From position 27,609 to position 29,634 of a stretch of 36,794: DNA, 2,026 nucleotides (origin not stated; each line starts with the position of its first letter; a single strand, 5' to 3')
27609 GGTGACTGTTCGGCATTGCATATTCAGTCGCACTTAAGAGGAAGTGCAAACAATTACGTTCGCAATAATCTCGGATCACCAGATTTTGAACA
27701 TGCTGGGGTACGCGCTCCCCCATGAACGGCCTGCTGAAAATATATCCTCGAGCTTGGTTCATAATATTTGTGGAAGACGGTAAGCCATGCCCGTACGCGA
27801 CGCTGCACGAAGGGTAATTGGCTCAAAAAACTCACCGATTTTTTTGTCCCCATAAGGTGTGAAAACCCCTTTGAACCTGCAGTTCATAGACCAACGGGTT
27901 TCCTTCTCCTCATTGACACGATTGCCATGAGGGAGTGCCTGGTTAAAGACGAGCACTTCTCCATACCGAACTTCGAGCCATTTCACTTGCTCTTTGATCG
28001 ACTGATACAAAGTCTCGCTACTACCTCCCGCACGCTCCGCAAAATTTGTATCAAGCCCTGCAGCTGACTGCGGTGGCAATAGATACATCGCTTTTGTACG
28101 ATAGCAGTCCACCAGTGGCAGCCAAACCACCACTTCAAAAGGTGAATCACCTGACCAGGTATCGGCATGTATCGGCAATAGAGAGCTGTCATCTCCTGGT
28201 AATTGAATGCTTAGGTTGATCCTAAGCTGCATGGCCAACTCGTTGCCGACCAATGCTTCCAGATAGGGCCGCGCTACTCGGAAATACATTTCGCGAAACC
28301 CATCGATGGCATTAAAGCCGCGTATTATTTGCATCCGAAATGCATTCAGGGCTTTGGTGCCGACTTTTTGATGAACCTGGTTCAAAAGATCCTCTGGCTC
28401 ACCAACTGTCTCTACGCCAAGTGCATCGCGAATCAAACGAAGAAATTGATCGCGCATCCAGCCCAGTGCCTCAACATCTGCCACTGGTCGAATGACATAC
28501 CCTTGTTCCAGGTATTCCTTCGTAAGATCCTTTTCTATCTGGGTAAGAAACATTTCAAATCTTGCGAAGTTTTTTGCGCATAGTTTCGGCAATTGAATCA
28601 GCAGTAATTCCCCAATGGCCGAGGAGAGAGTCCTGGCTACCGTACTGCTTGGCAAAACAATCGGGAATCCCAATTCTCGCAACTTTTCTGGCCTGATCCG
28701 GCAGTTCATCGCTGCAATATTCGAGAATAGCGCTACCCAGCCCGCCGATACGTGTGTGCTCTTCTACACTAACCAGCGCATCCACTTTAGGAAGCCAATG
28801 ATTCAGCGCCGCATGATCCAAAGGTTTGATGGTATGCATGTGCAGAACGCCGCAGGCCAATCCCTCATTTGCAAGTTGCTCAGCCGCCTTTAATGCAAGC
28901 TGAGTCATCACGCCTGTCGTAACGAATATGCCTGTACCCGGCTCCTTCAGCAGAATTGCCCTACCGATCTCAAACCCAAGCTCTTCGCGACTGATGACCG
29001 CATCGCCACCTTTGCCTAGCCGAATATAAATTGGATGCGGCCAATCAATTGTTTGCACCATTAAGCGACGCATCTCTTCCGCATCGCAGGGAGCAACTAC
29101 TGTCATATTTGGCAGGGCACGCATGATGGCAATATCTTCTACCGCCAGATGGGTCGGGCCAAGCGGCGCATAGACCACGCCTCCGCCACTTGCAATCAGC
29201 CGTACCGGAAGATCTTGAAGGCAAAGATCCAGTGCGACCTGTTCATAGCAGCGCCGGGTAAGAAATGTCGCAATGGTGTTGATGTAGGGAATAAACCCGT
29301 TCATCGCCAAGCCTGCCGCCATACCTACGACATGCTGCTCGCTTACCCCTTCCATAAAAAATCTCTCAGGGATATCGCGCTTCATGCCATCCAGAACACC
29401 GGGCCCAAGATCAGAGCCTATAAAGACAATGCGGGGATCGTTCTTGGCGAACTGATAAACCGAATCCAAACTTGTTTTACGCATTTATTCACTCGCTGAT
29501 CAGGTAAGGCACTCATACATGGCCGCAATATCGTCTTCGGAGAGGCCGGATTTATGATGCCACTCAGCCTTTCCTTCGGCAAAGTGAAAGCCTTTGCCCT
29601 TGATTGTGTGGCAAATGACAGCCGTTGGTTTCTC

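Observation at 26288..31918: Uncharacterised sugar-tailoring module: radical SAM + 132-aa orphan + 2OG/Fe(II) oxygenase + split transketolase + HAD-kinase fusion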

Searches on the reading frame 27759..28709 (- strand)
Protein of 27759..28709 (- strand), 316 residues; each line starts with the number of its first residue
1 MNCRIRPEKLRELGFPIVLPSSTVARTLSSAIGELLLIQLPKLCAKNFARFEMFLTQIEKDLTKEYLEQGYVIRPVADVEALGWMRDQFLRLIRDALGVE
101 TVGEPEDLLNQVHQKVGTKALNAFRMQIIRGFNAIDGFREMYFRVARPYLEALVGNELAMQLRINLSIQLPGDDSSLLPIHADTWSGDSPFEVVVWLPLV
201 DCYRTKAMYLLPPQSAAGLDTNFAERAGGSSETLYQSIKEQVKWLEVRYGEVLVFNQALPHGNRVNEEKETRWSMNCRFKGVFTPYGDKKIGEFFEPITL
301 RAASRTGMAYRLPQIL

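Call 4: search_protein_families(library=ncbifam, proteins=[window:27759-28709:-], max_evalue=0.01)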
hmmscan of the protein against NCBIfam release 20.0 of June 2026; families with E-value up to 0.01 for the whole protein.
window:27759-28709:- (316 aa): 1 family
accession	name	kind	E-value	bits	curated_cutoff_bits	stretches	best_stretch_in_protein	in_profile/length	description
TIGR04324.1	SpoChoClust_2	subfamily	8.6e-94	313.7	150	1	64-312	2-247/248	sporadic carbohydrate cluster 2OG-Fe(II) oxygenase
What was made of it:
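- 27759..28553 (-): TIGR04324 Fe(II)/2-oxoglutarate oxygenase (264 aa from ATG 28553). TIGR04324 313.7 bits, cutoff 150 (call 4).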

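Call 5: search_protein_families(library=pfam, proteins=[window:27759-28709:-], max_evalue=0.01)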
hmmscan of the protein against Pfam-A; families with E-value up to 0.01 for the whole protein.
window:27759-28709:- (316 aa): 1 family
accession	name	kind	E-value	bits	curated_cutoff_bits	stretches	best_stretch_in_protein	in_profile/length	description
PF05721.19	PhyH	-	0.01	16.6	22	0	68-266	3-205/213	Phytanoyl-CoA dioxygenase (PhyH)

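Call 26: search_solved_structures(query=window:27759-28709:-, max_evalue=1, show_alignments=1)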
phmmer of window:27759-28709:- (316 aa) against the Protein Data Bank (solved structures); distinct sequences matched with E-value up to 1: 1.
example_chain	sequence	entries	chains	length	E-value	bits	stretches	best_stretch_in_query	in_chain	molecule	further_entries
2fkn_A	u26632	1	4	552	0.46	12.9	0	78-112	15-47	Urocanate hydratase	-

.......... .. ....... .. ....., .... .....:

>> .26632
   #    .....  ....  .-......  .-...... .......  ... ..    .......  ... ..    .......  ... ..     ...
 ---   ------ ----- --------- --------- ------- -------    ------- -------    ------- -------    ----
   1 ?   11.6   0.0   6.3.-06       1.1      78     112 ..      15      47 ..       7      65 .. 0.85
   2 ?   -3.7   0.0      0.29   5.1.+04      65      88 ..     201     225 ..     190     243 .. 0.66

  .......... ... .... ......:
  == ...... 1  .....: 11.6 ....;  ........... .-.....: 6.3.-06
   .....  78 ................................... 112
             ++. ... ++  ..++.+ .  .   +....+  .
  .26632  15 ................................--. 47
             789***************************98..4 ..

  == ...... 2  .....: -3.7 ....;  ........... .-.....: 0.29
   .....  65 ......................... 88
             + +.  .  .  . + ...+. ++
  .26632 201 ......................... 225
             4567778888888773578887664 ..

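Call 53: search_solved_structures(query=A4, max_evalue=10, show_alignments=2)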
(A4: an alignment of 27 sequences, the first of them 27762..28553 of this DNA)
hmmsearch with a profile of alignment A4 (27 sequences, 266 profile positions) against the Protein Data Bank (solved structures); distinct sequences matched with E-value up to 10: 2.
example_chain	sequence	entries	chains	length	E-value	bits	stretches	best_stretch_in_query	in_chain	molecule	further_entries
1oh1_A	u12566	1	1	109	0.13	14.8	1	48-139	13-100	STAPHOSTATIN A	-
2lr0_A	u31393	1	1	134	1.3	11.4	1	10-88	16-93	P-loop ntpase fold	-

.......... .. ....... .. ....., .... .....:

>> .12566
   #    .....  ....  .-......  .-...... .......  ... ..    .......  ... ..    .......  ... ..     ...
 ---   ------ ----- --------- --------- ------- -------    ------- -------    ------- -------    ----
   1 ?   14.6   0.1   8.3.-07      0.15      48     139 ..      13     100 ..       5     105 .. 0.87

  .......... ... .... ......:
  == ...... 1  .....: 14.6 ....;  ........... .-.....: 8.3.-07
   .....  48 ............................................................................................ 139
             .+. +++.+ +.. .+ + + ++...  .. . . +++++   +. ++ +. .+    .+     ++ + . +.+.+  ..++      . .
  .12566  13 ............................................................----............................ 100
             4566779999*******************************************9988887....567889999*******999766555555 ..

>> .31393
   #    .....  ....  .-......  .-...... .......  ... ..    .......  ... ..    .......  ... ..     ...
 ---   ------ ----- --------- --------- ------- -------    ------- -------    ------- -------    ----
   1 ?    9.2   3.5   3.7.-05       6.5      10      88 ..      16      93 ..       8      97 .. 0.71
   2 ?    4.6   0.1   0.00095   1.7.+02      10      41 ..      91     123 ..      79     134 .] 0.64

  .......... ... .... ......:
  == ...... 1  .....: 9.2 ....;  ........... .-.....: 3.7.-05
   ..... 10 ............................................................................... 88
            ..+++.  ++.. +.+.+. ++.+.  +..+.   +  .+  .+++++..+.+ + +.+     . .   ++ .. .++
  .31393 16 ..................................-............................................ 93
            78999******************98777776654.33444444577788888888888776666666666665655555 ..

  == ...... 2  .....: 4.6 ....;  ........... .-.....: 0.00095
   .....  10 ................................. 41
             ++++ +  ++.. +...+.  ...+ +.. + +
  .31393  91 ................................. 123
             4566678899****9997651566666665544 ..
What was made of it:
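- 27759..28553 (-): No PDB sequence relative even with a profile (calls 26, 53).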

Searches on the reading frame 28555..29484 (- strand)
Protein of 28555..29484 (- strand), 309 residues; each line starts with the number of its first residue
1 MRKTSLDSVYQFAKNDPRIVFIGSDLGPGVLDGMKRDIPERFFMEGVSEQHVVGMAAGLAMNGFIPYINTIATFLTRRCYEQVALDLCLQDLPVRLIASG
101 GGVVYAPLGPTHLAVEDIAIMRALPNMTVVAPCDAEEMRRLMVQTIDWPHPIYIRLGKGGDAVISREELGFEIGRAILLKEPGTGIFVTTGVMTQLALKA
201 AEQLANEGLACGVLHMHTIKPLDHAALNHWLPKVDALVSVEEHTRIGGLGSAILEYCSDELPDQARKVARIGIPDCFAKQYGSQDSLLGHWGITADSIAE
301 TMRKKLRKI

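Call 4: search_protein_families(library=ncbifam, proteins=[window:28555-29484:-], max_evalue=0.01)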
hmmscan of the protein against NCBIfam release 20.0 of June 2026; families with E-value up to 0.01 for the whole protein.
window:28555-29484:- (309 aa): 13 families
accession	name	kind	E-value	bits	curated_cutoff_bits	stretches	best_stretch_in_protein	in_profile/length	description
NF004559.0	PRK05899.2-5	equivalog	1.7e-56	191.8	488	1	9-307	328-625/627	transketolase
TIGR00204.1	dxs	equivalog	3.2e-55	187.8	465.95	1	7-306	318-615/616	1-deoxy-D-xylulose-5-phosphate synthase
NF003933.0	PRK05444.2-2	equivalog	1e-39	136.6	395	1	10-305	304-604/606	1-deoxy-D-xylulose-5-phosphate synthase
NF008968.0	PRK12315.1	subfamily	4.8e-31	107.7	510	1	6-304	286-579/582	1-deoxy-D-xylulose-5-phosphate synthase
NF004556.0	PRK05899.2-2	equivalog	1.6e-26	92.8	575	1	14-306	343-638/639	transketolase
NF006667.0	PRK09212.1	subfamily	1.5e-17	63.5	321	1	40-260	51-279/327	pyruvate dehydrogenase complex E1 component subunit beta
TIGR00232.1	tktlase_bact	equivalog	3.2e-14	52.2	682.25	1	2-241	352-602/654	transketolase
NF008854.0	PRK11892.1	equivalog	5.2e-14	51.8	454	1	119-259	273-417/464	pyruvate dehydrogenase complex E1 component subunit beta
NF004558.0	PRK05899.2-4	equivalog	3.9e-12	45.4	788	1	36-246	387-602/651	transketolase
NF006412.0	PRK08659.1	equivalog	0.00064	19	411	1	186-241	278-333/378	2-oxoacid:acceptor oxidoreductase subunit alpha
NF007201.0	PRK09622.1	equivalog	0.00081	18.4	590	1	188-262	273-347/405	2-oxoacid:ferredoxin oxidoreductase subunit alpha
TIGR03710.1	OAFO_sf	subfamily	0.0054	15.4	482.75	1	186-243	467-523/561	2-oxoacid:acceptor oxidoreductase subunit alpha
NF041170.1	Oxoac_fdxalpha_Archa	equivalog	0.0079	14.6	800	0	186-244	523-582/636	2-oxoacid:ferredoxin oxidoreductase subunit alpha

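Call 5: search_protein_families(library=pfam, proteins=[window:28555-29484:-], max_evalue=0.01)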
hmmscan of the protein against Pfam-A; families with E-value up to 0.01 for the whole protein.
window:28555-29484:- (309 aa): 4 families
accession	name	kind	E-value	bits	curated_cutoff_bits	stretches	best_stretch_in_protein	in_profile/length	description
PF02779.29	Transket_pyr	-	4.3e-31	108.3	27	1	1-158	5-169/174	Transketolase, pyrimidine binding domain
PF02780.25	Transketolase_C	-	8.2e-24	84.3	25.9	1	186-298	13-124/124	Transketolase, C-terminal domain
PF17147.9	PFOR_II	-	0.00045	21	27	1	186-255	4-73/102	Pyruvate:ferredoxin oxidoreductase core domain II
PF22613.1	Transketolase_C_1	-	0.009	16.7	27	0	185-245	14-78/113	Transketolase-like TK C-terminal domain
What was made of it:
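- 28555..29484 (-): Transketolase-like ThDP enzyme, C-terminal (Pyr + C domain) subunit, with a non-canonical substrate pocket. PF02779 + PF02780 (call 5).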

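Call 37: search_solved_structures(query=window:28555-29484:-, max_evalue=1e-10, show_alignments=4)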
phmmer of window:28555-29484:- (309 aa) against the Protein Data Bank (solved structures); distinct sequences matched with E-value up to 1e-10: 25.
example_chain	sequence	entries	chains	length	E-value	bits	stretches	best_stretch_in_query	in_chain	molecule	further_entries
6yaj_AAA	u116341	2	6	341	1.9e-57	198.1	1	10-306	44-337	C-terminal chain of split transketolase from Carboxydothermus hydrogenoformans | C-terminal component of the split chain transketolase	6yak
8a29_A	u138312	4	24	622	3.3e-34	121.8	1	31-306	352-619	1-deoxy-D-xylulose-5-phosphate synthase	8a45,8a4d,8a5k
7bzx_B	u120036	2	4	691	6.1e-32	114.4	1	13-301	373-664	1-deoxy-D-xylulose-5-phosphate synthase, chloroplastic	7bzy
2o1s_A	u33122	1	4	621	3.4e-31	111.9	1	27-297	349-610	1-deoxy-D-xylulose-5-phosphate synthase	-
8a8y_A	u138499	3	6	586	5.1e-31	111.3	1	26-302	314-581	1-deoxy-D-xylulose-5-phosphate synthase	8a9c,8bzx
6xxg_AAA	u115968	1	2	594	6.4e-30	107.7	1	7-300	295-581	1-deoxy-D-xylulose-5-phosphate synthase,1-deoxy-D-xylulose-5-phosphate synthase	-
2o1x_A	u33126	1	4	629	7.3e-30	107.5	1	7-300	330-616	1-deoxy-D-xylulose-5-phosphate synthase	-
6ouv_A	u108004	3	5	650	7.9e-30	107.4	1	7-300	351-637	1-deoxy-D-xylulose-5-phosphate synthase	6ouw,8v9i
6ha3_A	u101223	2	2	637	3.7e-25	92.1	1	17-306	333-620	Transketolase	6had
4kxu_A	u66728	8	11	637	3.7e-25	92.1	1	17-306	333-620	Transketolase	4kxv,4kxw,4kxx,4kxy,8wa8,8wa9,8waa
6rjb_A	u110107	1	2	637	5e-25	91.6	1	17-306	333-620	Transketolase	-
3ooy_A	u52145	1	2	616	6.6e-25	91.3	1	17-303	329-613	Transketolase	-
3mos_A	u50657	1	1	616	8.6e-25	90.9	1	17-303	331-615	Transketolase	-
9hn8_A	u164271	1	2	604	8.7e-25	90.9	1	7-300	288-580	1-deoxy-D-xylulose-5-phosphate synthase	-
8ogh_A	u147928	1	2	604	1.2e-24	90.4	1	7-300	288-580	1-deoxy-D-xylulose-5-phosphate synthase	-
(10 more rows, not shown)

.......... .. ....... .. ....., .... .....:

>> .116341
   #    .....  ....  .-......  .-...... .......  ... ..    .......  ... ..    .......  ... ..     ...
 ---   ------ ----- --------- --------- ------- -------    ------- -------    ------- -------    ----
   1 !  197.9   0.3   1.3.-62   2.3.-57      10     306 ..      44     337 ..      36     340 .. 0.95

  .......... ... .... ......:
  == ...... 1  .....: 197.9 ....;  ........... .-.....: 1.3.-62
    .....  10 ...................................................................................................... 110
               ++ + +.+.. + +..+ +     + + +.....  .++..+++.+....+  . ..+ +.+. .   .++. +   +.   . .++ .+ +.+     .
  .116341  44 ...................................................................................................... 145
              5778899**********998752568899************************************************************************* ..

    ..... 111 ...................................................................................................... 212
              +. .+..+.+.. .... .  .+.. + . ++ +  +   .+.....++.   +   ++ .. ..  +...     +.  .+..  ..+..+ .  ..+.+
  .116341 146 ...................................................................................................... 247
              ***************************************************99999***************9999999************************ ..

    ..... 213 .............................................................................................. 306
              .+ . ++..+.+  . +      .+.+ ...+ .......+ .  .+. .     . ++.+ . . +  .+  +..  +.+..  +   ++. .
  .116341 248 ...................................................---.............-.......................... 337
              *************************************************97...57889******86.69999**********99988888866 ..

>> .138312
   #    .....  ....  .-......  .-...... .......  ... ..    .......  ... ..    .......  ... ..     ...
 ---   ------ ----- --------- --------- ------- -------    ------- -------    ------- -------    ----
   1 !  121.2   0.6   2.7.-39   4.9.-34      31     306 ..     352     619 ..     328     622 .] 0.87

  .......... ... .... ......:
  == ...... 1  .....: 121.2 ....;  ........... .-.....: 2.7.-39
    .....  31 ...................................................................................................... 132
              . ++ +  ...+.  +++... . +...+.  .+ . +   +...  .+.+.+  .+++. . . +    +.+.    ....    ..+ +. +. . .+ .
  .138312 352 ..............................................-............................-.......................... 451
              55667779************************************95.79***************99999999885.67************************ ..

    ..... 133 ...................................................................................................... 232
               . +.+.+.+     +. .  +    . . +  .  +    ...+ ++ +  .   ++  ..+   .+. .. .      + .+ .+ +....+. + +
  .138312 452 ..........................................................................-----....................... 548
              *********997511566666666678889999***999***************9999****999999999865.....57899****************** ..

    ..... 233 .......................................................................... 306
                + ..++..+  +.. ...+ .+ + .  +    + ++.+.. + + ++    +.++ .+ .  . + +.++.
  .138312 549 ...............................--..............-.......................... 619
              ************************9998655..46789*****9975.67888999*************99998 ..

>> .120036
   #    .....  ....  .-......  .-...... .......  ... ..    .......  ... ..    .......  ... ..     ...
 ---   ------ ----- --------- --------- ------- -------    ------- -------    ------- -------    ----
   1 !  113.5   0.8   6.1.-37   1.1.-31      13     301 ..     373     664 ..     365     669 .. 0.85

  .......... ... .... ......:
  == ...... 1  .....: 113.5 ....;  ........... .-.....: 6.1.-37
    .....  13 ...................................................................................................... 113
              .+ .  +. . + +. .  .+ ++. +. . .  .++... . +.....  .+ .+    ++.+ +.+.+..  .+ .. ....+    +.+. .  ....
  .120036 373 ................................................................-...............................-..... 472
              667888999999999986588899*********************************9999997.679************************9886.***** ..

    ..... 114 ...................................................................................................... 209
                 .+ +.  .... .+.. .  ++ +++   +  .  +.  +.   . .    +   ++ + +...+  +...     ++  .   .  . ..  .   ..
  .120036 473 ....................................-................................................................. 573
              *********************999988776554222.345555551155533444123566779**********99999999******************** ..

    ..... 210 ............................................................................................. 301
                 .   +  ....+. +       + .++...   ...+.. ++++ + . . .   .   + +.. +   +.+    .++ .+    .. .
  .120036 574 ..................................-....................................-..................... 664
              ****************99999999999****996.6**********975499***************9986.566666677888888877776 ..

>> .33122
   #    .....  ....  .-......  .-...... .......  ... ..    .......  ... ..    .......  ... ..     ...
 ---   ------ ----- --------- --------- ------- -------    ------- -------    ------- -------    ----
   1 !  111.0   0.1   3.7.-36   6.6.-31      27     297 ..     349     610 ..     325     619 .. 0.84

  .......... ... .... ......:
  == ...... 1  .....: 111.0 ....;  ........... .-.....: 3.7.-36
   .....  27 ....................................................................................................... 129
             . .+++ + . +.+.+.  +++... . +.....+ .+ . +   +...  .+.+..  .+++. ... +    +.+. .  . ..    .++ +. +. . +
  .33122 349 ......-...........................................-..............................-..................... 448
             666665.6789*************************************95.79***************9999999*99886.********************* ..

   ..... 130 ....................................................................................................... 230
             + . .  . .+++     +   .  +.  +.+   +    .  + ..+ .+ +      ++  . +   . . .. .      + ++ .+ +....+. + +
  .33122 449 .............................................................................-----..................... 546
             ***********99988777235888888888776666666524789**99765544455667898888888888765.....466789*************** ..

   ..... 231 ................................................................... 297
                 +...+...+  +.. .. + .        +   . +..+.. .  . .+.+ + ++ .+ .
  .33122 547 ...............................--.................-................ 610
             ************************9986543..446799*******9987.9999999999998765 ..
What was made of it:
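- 28555..29484 (-): Scores 198 bits to 6YAJ/6YAK (call 37).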
